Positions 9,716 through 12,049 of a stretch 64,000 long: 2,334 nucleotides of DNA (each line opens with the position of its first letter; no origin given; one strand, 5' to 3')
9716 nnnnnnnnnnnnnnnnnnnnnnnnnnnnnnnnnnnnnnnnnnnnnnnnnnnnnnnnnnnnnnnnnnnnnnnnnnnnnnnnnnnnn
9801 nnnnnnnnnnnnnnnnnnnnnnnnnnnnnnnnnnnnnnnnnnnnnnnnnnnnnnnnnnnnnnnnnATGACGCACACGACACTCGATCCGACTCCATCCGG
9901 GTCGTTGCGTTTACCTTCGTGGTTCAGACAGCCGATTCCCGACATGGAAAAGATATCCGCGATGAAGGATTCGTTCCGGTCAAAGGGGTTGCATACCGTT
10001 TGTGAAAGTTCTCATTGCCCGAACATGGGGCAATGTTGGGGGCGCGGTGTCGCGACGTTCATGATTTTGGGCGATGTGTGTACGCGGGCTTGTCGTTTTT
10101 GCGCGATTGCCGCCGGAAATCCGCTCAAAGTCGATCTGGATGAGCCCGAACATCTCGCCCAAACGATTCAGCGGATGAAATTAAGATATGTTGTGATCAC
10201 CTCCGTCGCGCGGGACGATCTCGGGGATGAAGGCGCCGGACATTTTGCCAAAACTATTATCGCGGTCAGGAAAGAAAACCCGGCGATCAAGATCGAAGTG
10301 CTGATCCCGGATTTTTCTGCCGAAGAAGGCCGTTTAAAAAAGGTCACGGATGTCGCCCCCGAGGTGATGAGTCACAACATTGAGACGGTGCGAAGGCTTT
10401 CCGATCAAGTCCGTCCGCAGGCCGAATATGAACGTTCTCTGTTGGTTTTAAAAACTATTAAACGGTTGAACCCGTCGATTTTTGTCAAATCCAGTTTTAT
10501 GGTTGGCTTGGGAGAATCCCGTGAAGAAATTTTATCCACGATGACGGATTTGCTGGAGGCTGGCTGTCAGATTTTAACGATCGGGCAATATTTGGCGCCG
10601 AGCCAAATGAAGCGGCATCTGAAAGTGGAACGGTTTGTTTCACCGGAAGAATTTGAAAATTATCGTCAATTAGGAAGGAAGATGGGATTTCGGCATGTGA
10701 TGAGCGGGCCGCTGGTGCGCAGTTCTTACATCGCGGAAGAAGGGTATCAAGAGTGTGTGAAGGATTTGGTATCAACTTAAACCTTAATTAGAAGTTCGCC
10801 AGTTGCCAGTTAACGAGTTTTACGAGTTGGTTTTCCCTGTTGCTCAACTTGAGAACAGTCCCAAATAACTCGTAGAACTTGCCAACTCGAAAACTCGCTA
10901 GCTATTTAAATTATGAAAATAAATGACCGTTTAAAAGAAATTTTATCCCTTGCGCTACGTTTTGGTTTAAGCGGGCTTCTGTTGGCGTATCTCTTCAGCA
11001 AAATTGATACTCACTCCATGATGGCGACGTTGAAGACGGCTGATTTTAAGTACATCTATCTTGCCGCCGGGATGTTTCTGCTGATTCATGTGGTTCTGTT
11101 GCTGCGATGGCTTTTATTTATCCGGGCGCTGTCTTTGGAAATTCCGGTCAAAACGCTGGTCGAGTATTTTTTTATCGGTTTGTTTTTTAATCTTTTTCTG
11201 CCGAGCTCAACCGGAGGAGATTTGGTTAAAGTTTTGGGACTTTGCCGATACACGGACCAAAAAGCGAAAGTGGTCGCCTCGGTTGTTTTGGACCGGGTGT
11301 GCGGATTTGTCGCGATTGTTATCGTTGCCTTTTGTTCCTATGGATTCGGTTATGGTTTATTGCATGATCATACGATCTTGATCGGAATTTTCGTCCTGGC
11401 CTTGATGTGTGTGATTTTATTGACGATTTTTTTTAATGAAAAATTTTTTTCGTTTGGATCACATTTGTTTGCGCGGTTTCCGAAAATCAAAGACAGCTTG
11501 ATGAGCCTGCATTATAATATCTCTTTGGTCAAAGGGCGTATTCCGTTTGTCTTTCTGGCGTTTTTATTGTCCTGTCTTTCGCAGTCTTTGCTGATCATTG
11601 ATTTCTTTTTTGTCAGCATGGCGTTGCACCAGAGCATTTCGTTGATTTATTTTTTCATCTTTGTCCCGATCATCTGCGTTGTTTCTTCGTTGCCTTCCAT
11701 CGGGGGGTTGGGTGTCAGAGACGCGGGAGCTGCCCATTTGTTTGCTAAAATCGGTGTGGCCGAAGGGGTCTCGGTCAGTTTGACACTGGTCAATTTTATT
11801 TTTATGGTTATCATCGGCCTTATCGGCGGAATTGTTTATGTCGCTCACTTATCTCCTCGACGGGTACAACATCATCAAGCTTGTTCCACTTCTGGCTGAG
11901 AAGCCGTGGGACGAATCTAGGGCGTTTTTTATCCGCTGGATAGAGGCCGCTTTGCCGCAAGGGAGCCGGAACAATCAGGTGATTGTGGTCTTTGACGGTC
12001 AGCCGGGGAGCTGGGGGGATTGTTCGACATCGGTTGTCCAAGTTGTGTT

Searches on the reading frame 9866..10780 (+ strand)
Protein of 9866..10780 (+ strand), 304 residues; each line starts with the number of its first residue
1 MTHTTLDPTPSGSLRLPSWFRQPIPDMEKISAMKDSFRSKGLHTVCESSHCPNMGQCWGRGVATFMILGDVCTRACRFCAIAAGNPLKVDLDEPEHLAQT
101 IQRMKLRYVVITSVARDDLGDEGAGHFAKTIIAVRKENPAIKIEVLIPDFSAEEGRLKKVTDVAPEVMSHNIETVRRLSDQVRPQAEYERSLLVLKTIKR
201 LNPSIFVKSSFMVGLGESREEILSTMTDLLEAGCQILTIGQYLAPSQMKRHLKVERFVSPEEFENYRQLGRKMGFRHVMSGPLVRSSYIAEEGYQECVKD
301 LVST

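Call 6: search_protein_families(library=pfam, proteins=[window:9866-10780:+], max_evalue=0.01)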
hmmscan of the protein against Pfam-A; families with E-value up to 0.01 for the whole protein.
window:9866-10780:+ (304 aa): 2 families
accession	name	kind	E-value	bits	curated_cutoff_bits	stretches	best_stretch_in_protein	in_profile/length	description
PF04055.27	Radical_SAM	-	1.3e-15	58.4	29.5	1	66-228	1-165/166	Radical SAM superfamily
PF16881.10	LIAS_N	-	8.8e-06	26.5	27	1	13-51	58-96/96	N-terminal domain of lipoyl synthase of Radical_SAM family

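Call 8: search_protein_families(library=ncbifam, proteins=[window:9866-10780:+], max_evalue=0.01)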
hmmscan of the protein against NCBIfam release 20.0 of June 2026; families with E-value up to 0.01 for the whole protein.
window:9866-10780:+ (304 aa): 10 families
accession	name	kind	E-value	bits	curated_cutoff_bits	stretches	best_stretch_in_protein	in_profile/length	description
NF004019.1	PRK05481.1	subfamily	5.1e-121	403.4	203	1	17-297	2-280/286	lipoyl synthase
NF009544.0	PRK12928.1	subfamily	1.5e-119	398.8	210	1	15-295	19-298/300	lipoyl synthase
TIGR00510.1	lipA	equivalog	8.4e-115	383.2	310.25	1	11-296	12-296/302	lipoyl synthase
NF053790.1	LplA_LipA_fuse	exception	3.6e-111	372.6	800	1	15-292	332-605/606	bifunctional lipoate--protein ligase/lipoyl synthase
TIGR00433.2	bioB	equivalog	2.3e-05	23.8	225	1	71-239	50-218/307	biotin synthase BioB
NF053743.1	LipS2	equivalog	5.1e-05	22.8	270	1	64-236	25-197/292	LipS2 family lipoyl synthase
NF006308.0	PRK08508.1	equivalog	0.00051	19.3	377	1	72-248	17-194/279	biotin synthase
TIGR03910.1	pyrrolys_PylB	equivalog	0.00095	18.1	348.2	1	64-237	58-233/347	methylornithine synthase PylB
TIGR04043.1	rSAM_MSMEG_0568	hypoth_equivalog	0.001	18.1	303.7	1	73-234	122-290/354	MSMEG_0568 family radical SAM protein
TIGR03700.1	mena_SCO4494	equivalog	0.0045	16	434.55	0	69-144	55-131/351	aminofutalosine synthase MqnE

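Call 55: list_cluster_members(proteins=[P0001, P0121, window:9866-10780:+, window:35863-37785:+, window:8460-8969:+])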
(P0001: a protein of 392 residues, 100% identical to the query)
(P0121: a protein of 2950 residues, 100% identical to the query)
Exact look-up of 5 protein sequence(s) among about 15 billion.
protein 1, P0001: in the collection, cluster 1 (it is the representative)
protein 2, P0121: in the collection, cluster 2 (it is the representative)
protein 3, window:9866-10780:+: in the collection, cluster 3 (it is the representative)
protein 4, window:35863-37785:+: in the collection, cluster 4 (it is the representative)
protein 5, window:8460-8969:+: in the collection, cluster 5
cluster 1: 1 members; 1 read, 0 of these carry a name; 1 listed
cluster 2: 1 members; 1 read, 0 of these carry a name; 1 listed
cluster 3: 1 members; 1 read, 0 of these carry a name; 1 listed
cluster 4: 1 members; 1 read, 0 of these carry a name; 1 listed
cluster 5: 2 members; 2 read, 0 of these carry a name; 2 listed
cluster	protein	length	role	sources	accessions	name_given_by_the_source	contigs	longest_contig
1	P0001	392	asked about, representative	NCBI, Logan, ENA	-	-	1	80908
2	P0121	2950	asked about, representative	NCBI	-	-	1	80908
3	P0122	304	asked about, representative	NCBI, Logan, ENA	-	-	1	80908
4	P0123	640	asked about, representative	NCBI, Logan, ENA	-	-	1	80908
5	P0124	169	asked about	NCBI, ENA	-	-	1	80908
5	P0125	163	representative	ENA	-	-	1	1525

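Call 105: find_related_loci(query=window:9866-10780:+, collection=metagenome_contigs, flank=10000)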
Query window:9866-10780:+ (304 aa) in metagenome_contigs; peptide patterns used: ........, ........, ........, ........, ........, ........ (x = any residue, [..] = any of these).
280 stretches matched a pattern; 65 encode a relative of the query (tblastn E <= 1e-3); 65 distinct loci.
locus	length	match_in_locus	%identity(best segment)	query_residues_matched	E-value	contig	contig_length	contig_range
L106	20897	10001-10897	73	1-301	2e-155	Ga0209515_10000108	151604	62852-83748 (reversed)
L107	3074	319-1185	66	15-303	2e-141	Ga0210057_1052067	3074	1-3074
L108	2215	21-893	66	11-301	5e-143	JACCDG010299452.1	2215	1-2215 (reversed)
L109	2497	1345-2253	65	1-303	1e-141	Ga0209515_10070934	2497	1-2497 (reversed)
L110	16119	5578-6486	64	1-303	9e-134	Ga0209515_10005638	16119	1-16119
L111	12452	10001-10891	65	2-298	2e-133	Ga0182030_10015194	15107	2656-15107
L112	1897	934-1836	64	1-301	6e-143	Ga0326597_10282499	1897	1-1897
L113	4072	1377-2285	64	1-303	1e-135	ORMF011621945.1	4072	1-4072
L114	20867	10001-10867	66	15-303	2e-132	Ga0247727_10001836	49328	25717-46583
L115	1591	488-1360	64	5-295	7e-143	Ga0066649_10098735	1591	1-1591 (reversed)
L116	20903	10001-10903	63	1-303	2e-130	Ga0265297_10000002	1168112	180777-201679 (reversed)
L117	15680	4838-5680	65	15-295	2e-130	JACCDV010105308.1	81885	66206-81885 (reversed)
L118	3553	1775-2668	64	1-298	9e-132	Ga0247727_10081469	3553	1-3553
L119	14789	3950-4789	67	16-295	2e-127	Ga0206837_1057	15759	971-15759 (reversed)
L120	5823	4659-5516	65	16-301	9e-127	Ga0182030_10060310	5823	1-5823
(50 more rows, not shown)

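Call 111: search_solved_structures(query=L114:6703-6897:+, max_evalue=0.01)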
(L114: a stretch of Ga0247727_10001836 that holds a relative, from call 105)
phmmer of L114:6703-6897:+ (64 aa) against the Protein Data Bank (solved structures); distinct sequences matched with E-value up to 0.01: 6.
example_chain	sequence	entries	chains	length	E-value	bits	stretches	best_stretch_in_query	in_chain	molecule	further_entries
6g1c_V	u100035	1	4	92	3.8e-07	33.3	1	1-51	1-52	Antitoxin HicB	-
6g1n_A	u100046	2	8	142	8.4e-07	32.3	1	1-51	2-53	antitoxin HicB | HicB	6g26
4p78_A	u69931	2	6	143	0.00066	23.1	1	1-52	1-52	HicB3 antitoxin | Antitoxin HicB3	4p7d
6hpb_B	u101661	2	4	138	0.002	21.6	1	1-52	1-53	Antitoxin HicB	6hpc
6u0i_A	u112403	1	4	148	0.0023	21.4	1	1-52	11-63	Antitoxin HicB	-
2yzt_A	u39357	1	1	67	0.0078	19.8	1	2-53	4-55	Putative uncharacterized protein TTHA1756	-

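Call 112: search_solved_structures(query=L114:7515-7850:+, max_evalue=0.01)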
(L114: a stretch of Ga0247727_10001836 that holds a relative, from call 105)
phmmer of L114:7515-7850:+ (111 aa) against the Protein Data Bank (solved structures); distinct sequences matched with E-value up to 0.01: 0.

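Call 113: search_solved_structures(query=L114:7225-7518:+, max_evalue=0.01)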
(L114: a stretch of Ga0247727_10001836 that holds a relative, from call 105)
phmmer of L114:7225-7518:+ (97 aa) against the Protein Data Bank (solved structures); distinct sequences matched with E-value up to 0.01: 2.
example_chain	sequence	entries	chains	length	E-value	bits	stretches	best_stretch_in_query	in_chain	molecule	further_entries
1wot_A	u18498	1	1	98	3.5e-10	43.2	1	6-96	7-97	PUTATIVE MINIMAL NUCLEOTIDYLTRANSFERASE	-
1no5_A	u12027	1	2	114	0.0032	21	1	15-88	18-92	Hypothetical protein HI0073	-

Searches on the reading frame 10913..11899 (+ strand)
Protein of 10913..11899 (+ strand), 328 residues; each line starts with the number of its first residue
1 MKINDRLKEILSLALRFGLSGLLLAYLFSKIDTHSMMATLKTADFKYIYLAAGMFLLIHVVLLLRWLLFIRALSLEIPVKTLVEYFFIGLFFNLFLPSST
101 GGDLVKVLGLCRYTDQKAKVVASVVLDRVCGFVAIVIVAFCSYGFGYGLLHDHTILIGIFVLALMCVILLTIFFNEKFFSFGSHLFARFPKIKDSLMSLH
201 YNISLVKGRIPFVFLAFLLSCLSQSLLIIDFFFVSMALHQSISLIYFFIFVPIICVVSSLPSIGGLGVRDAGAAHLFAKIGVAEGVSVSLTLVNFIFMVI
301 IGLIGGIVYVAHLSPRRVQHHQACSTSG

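Call 6: search_protein_families(library=pfam, proteins=[window:10913-11899:+], max_evalue=0.01)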
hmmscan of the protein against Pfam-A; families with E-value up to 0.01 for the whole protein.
window:10913-11899:+ (328 aa): 1 family
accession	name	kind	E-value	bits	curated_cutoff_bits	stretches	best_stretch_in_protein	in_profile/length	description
PF03706.18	LPG_synthase_TM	-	6.1e-37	128.1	33.4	1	14-305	2-301/302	Lysylphosphatidylglycerol synthase TM region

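Call 8: search_protein_families(library=ncbifam, proteins=[window:10913-11899:+], max_evalue=0.01)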
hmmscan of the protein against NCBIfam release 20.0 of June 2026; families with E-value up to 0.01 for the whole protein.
window:10913-11899:+ (328 aa): 1 family
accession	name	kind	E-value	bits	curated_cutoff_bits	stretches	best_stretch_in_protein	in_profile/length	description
TIGR00374.1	TIGR00374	subfamily_domain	7.3e-19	68.3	43.2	1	19-309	3-313/323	flippase-like domain-containing protein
